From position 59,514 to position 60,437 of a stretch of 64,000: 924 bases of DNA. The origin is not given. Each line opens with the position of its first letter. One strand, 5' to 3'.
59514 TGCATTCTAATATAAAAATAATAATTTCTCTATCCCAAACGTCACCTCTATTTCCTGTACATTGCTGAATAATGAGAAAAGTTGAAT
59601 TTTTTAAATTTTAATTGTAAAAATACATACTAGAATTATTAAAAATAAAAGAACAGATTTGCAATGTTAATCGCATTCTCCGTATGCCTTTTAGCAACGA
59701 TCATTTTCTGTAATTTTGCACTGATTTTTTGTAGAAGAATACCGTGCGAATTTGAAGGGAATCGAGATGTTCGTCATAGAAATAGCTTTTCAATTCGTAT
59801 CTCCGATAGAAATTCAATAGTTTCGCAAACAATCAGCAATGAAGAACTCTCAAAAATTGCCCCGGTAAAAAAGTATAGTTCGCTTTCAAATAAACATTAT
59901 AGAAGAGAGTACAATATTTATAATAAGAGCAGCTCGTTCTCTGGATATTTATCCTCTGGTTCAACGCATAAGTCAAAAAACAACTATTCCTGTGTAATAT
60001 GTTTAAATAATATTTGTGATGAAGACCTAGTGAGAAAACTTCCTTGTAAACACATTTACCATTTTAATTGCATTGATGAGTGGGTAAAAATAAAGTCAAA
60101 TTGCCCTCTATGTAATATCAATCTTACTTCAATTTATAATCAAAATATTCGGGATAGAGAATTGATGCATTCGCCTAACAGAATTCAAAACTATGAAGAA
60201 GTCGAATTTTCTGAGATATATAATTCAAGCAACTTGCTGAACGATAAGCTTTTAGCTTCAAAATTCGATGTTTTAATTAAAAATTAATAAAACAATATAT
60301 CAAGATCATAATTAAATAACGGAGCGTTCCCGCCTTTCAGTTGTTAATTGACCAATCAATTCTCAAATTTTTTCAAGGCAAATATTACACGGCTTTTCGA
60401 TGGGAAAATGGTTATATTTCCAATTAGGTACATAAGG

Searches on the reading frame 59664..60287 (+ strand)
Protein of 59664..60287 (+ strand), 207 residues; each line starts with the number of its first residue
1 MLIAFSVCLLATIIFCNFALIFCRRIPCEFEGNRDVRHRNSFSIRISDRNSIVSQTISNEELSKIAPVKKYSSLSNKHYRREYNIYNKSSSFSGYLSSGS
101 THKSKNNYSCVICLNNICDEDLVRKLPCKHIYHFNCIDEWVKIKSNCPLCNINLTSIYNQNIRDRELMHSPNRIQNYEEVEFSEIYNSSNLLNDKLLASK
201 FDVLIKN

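Call 51: search_protein_families(library=pfam, proteins=[window:59664-60287:+], max_evalue=0.001)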
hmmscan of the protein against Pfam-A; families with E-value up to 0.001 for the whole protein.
window:59664-60287:+ (207 aa): 7 families
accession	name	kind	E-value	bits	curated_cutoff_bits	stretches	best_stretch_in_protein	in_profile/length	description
PF13639.12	zf-RING_2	-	6.6e-14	52.3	27.3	1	109-151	2-44/44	Ring finger domain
PF17123.11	zf-RING_11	-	1.5e-09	37.8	27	1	110-137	2-29/29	RING-like zinc finger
PF12678.13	zf-rbx1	-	1.1e-07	32.4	31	1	108-151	12-55/55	RING-H2 zinc finger domain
PF00097.31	zf-C3HC4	-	4.2e-07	30.2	21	1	110-150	1-40/40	Zinc finger, C3HC4 type (RING finger)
PF13923.12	zf-C3HC4_2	-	6.6e-05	23.1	27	1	110-150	2-40/40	Zinc finger, C3HC4 type (RING finger)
PF17120.11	zf-RING_16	-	0.00022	21.2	27.4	1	105-148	2-45/57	RING/Ubox like zinc-binding domain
PF13920.12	zf-C3HC4_3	-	0.00081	19.6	27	0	108-156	3-48/49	Zinc finger, C3HC4 type (RING finger)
